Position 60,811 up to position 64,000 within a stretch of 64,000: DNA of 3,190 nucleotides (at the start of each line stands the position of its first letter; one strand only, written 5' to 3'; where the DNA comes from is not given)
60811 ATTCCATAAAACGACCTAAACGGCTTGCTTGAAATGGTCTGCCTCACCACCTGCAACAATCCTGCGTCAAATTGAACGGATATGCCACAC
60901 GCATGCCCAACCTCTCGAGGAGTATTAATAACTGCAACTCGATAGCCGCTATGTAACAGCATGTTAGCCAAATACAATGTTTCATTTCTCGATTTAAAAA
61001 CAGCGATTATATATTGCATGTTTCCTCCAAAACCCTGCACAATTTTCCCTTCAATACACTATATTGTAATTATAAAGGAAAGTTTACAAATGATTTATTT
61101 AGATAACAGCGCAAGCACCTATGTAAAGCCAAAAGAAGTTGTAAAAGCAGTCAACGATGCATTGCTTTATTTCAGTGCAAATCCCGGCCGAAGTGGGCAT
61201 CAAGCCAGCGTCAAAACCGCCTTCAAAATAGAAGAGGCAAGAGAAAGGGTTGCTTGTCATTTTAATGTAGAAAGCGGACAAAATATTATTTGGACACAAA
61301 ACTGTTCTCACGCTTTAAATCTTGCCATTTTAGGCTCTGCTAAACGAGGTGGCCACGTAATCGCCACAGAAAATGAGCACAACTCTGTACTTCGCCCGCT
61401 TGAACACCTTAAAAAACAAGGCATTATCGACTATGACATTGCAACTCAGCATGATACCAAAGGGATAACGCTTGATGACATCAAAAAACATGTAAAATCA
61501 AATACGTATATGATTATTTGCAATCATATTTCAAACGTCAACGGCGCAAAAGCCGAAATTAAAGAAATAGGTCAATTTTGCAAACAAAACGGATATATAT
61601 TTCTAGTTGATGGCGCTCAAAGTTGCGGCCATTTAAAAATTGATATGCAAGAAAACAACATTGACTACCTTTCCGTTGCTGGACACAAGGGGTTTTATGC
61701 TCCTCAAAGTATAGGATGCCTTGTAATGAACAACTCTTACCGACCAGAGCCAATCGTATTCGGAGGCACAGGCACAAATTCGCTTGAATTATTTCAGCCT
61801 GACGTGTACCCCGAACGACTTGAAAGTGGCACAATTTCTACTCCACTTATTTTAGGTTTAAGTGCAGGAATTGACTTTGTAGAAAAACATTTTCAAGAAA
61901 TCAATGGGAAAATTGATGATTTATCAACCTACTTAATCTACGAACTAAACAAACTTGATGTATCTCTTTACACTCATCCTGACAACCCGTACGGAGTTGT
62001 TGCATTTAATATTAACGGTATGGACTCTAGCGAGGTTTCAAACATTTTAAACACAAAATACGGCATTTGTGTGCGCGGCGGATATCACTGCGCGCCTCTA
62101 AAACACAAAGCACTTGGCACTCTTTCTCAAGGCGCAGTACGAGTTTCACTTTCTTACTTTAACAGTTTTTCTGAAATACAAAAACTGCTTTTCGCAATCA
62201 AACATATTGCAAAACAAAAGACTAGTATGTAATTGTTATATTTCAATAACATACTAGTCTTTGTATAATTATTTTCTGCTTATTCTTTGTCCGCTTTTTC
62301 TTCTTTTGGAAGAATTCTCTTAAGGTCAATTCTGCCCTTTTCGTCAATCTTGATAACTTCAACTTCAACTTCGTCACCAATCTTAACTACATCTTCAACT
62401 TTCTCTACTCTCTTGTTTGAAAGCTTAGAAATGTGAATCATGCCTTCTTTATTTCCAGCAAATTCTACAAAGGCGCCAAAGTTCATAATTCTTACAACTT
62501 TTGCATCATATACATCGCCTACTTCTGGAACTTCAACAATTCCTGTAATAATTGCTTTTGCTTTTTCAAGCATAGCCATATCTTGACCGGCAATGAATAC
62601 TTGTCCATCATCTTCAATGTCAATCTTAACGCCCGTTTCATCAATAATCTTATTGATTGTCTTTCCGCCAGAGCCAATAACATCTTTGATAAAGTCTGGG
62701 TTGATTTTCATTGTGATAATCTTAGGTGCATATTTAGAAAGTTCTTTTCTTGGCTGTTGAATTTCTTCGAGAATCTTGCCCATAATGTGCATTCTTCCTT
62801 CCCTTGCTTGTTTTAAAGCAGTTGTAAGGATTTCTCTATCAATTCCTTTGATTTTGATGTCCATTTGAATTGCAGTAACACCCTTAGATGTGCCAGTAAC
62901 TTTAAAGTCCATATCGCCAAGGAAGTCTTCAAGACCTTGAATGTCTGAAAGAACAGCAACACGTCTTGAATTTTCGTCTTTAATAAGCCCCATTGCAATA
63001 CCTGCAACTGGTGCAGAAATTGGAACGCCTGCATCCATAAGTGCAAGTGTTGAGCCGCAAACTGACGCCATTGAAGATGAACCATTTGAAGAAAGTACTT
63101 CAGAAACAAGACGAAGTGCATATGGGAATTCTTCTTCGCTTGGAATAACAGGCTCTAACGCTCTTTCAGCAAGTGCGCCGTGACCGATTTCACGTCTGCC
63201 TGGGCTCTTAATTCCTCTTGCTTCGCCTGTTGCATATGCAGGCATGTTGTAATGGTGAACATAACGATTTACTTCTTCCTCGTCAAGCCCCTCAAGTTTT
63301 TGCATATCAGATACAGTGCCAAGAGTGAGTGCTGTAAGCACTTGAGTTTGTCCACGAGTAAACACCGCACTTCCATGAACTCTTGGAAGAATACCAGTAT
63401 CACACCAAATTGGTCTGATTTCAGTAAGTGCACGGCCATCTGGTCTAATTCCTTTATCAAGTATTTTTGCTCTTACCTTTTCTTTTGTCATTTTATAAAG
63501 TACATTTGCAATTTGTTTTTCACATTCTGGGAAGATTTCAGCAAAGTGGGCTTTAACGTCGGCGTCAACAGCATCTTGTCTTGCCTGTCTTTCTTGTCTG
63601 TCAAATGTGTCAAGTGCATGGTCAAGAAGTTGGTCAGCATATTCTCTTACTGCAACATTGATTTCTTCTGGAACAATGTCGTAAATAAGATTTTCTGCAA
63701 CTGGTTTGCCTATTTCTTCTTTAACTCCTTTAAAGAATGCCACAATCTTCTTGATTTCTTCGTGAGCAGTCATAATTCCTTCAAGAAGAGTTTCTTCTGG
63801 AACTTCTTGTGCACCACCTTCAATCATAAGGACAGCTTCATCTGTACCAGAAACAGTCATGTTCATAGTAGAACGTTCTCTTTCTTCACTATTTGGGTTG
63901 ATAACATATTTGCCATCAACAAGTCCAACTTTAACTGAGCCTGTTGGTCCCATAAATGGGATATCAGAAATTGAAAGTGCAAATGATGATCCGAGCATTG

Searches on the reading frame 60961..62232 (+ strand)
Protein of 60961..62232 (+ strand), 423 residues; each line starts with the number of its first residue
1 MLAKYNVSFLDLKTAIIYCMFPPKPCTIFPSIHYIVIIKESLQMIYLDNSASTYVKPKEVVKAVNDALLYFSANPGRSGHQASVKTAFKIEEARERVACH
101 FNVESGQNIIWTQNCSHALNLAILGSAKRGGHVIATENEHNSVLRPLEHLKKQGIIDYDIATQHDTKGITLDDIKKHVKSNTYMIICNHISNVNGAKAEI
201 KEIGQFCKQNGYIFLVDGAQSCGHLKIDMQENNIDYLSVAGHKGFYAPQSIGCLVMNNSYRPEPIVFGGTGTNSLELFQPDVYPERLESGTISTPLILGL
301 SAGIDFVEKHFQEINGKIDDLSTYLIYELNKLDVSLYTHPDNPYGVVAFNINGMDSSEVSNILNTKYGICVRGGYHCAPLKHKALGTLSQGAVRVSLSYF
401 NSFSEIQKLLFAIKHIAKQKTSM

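Call 63: find_encoding_contigs(protein=window:60961-62232:+, flank=10000, max_places=2)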
Protein window:60961-62232:+ (423 aa): no gene with exactly this product is on record in the collection.

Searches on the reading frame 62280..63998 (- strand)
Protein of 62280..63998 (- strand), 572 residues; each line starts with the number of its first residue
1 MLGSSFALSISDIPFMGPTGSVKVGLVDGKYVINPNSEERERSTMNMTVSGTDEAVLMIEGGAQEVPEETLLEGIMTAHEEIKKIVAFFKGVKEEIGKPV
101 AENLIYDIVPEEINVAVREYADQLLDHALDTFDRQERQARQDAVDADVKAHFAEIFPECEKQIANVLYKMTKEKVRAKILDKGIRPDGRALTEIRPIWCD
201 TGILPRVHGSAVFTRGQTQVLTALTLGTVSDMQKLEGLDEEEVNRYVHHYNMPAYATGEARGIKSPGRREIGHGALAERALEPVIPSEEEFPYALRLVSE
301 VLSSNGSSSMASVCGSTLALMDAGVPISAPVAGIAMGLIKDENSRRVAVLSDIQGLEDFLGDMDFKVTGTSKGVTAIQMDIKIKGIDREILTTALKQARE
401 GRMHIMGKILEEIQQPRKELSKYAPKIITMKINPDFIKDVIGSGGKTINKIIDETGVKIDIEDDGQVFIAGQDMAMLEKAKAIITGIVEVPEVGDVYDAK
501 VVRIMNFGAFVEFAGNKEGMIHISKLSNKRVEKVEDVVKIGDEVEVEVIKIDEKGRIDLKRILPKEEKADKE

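Call 48: find_encoding_contigs(protein=window:62280-63998:-, flank=10000, max_places=3)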
Protein window:62280-63998:- (572 aa): no gene with exactly this product is on record in the collection.
